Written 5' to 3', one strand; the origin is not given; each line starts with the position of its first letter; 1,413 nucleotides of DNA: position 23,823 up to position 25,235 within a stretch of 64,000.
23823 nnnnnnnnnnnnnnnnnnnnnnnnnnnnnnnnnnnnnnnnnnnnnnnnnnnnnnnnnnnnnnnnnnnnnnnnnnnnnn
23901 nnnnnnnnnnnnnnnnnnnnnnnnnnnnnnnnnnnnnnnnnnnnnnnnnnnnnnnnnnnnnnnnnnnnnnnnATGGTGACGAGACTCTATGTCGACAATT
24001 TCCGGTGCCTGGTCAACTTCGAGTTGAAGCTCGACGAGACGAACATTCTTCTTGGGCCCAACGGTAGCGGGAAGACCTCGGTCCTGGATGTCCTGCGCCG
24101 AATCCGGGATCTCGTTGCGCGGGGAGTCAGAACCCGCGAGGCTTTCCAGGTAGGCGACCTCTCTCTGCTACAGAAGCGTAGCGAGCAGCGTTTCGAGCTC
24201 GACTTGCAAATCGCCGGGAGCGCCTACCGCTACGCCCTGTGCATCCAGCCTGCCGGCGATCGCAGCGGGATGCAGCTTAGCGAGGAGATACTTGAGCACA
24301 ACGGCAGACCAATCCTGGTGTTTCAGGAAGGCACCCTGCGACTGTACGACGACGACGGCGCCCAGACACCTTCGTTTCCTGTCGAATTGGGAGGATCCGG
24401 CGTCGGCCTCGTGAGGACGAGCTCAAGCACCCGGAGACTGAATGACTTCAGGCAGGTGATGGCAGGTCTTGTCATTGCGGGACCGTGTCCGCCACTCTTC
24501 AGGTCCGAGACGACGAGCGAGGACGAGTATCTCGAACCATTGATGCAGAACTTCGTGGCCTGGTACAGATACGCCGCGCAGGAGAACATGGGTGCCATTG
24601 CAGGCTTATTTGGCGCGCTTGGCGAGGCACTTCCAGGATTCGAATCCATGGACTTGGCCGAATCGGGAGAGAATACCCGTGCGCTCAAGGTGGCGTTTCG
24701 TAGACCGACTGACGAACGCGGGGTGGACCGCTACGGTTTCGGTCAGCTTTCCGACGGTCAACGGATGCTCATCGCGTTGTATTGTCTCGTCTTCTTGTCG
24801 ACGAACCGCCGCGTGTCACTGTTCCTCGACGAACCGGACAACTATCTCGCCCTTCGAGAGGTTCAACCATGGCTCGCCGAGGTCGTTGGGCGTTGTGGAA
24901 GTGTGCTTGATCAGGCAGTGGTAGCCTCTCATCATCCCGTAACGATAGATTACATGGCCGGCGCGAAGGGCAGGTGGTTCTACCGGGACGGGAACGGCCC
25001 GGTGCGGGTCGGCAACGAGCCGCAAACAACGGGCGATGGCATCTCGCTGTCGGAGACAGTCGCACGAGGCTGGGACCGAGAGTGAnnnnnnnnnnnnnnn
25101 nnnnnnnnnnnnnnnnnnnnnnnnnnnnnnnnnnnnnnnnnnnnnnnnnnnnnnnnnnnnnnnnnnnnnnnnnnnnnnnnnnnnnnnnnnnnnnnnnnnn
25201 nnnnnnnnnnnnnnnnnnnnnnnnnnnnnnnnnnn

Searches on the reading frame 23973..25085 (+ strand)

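Call 32: search_protein_families(library=padloc, proteins=[window:23973-25085:+], max_evalue=0.00001)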
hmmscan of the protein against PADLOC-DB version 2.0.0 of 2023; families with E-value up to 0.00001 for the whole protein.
window:23973-25085:+ (370 aa): 45 families (the best 25 are shown)
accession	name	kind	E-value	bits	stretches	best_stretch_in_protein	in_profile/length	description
PDLC04180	HEC-01A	-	2.3e-18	64.5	1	2-298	3-294/382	-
PDLC04135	mad3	-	6.3e-18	63.4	2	2-97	2-101/374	mads_3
PDLC04541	PDC-M25A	-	8.7e-18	62.6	1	1-330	1-315/380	-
PDLC04182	HEC-01A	-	3e-17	60.7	1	2-342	4-368/406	-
PDLC04175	HEC-01A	-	1.7e-15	55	1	2-109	6-112/363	-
PDLC04178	HEC-01A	-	3.5e-14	50.7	1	2-292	9-300/399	-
PDLC02980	AriA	-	6.1e-14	50.7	1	24-89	2-76/304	-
PDLC02335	AbiLi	-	3.7e-12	43.9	1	1-298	49-214/326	AbiLi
PDLC00278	PtuA1|PtuA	-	2.5e-11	41.5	1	2-78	3-83/436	AAA ATPase domain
PDLC02979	AriA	-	2.8e-11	41.8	1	1-42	1-44/373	-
PDLC04183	HEC-01A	-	1.9e-10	38.4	1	3-53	6-56/402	-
PDLC04184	HEC-01A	-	3.6e-10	37.4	1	1-62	1-62/464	-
PDLC00271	PtuA1|PtuA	-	6.4e-10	37.2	1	2-78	3-82/421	AAA ATPase domain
PDLC00293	PtuA1|PtuA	-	4.2e-09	33.9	0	2-44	3-48/527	AAA ATPase domain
PDLC00277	PtuA1|PtuA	-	5.2e-09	33.8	1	3-74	4-77/423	AAA ATPase domain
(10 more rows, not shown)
